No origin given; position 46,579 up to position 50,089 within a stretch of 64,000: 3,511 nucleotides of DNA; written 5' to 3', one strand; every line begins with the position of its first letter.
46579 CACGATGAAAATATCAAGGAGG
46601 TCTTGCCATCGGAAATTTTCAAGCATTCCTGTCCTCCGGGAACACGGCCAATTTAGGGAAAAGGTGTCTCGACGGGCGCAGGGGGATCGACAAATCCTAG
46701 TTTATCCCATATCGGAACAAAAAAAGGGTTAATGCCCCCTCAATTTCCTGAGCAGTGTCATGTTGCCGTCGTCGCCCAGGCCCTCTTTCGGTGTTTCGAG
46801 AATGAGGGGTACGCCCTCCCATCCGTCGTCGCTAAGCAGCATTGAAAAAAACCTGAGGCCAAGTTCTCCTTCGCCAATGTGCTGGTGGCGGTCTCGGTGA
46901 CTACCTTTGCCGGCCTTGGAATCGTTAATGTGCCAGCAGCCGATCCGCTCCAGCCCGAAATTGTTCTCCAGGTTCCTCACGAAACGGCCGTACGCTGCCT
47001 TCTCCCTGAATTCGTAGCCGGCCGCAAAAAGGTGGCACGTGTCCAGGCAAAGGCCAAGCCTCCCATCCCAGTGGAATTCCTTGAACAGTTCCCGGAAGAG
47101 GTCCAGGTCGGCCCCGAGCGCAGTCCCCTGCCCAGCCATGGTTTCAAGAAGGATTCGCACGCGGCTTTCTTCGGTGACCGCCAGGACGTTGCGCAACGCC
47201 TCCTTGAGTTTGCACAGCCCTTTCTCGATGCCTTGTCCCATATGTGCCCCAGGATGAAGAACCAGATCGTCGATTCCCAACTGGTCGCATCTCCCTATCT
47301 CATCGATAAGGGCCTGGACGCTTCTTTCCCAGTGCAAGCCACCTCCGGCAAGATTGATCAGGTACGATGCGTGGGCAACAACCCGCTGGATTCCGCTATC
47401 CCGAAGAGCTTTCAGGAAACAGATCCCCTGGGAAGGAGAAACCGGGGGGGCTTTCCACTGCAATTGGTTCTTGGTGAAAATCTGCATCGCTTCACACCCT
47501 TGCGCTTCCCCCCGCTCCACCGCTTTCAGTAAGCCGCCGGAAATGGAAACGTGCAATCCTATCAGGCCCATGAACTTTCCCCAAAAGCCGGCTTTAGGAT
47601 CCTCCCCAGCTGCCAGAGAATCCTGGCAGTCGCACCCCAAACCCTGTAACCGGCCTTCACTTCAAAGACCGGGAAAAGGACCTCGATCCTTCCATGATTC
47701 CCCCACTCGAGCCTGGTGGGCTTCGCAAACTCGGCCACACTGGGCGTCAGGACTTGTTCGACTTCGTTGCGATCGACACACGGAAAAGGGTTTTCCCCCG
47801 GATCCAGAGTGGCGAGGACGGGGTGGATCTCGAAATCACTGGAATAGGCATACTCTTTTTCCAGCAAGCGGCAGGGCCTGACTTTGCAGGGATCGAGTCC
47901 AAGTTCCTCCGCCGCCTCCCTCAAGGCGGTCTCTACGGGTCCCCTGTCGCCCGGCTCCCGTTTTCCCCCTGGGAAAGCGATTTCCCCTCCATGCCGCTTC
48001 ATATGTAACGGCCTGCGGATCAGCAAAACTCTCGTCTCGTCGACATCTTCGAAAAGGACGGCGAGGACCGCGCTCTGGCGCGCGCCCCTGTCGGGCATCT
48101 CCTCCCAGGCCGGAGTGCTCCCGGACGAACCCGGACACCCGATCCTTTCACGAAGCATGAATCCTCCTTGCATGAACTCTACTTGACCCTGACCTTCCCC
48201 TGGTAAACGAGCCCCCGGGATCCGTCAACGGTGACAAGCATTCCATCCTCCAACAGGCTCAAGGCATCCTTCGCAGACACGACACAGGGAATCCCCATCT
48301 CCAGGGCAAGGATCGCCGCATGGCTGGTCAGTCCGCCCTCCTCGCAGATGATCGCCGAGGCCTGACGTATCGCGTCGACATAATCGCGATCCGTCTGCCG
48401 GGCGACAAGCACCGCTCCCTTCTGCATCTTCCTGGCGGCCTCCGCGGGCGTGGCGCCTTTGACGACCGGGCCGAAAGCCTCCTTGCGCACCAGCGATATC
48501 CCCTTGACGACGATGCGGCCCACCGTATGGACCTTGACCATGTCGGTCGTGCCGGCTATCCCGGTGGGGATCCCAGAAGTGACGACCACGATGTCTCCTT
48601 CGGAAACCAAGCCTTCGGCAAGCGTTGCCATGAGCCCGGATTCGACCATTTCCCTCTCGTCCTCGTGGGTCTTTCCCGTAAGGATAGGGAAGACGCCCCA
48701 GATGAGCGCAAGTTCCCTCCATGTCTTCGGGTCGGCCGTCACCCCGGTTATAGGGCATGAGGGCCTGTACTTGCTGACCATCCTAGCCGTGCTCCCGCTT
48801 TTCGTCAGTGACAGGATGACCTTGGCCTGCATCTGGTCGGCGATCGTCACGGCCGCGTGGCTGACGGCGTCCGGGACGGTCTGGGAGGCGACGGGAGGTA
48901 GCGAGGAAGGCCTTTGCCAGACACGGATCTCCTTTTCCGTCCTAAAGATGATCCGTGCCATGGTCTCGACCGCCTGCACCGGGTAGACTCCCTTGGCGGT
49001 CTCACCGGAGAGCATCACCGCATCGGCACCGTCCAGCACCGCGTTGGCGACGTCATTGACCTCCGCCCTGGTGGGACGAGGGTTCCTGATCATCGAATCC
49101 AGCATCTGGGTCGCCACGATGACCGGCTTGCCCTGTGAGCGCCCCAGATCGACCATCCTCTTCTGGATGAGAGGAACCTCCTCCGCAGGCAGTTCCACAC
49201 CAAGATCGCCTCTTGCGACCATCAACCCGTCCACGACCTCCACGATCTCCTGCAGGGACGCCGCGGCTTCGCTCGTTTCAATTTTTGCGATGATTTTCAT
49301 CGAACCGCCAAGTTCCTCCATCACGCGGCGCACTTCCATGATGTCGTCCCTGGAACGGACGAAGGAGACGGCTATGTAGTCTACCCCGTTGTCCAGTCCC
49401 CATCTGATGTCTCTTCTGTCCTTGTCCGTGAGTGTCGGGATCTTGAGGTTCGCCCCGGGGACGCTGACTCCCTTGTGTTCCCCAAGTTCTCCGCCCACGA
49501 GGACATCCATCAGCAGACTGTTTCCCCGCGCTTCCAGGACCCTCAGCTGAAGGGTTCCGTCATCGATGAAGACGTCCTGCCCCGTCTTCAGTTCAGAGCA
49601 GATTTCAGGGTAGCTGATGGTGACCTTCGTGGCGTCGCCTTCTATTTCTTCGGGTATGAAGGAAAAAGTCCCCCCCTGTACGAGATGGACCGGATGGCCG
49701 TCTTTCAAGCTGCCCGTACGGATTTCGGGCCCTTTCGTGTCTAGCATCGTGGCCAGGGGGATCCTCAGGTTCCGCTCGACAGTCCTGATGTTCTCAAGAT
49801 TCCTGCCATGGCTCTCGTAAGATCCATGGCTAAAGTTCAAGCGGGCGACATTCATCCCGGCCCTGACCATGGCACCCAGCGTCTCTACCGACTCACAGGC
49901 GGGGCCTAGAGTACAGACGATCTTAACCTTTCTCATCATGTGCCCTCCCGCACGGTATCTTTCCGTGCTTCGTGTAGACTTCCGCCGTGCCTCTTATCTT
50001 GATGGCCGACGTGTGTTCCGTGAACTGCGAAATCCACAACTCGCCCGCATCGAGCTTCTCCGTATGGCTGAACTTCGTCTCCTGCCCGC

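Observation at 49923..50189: Well-conserved TRAP (MtrB) homolog inserted between dnaE and pyk, with no visible RNA target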

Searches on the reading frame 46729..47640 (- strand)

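Call 10: search_protein_families(library=pfam, proteins=[window:46729-47640:-], max_evalue=0.00001)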
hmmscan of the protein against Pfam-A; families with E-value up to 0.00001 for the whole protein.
window:46729-47640:- (303 aa): 1 family
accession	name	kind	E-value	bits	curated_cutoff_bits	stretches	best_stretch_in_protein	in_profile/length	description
PF01261.30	AP_endonuc_2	-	5.9e-48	164.2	31.1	1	46-287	6-233/249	Xylose isomerase-like TIM barrel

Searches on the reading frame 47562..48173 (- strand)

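Call 10: search_protein_families(library=pfam, proteins=[window:47562-48173:-], max_evalue=0.00001)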
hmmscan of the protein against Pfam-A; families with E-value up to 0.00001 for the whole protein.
window:47562-48173:- (203 aa): 1 family
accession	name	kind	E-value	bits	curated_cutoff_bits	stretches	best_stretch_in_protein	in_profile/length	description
PF00293.34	NUDIX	-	4.7e-16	59.5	21.1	1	32-154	2-122/134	NUDIX domain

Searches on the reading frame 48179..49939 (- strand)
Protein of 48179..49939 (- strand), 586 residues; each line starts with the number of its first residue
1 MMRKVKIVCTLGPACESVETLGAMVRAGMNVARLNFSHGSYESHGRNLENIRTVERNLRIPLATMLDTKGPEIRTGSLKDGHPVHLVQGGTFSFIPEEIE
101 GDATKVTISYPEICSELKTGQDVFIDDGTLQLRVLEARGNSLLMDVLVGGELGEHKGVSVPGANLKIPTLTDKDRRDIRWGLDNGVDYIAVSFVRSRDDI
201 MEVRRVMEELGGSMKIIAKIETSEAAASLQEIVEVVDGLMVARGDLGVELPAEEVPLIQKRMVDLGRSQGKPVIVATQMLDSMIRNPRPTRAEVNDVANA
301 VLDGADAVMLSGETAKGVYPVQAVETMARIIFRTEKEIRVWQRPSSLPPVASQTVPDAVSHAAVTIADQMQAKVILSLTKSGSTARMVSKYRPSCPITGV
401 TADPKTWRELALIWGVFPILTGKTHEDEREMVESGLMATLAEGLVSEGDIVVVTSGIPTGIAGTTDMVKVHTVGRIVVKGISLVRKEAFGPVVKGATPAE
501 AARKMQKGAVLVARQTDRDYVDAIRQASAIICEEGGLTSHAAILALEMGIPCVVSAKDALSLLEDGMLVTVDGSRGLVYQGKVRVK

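Call 10: search_protein_families(library=pfam, proteins=[window:48179-49939:-], max_evalue=0.00001)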
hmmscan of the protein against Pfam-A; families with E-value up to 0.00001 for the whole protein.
window:48179-49939:- (586 aa): 3 families
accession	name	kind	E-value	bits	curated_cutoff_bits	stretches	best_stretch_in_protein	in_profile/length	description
PF00224.27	PK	-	6.2e-127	423.7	30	1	2-324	1-328/328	Pyruvate kinase, barrel domain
PF02887.21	PK_C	-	1.1e-37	129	28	1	357-471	1-114/114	Pyruvate kinase, alpha/beta domain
PF00391.29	PEP-utilizers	-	3.2e-26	91.2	23.1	1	506-576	2-72/72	PEP-utilising enzyme, mobile domain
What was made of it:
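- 48179..49936 (-): pyk (pyruvate kinase with a C-terminal PEP-utilizer domain), 585 aa from the second ATG. Call 10 (PK, PK_C, PEP-utilizers).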
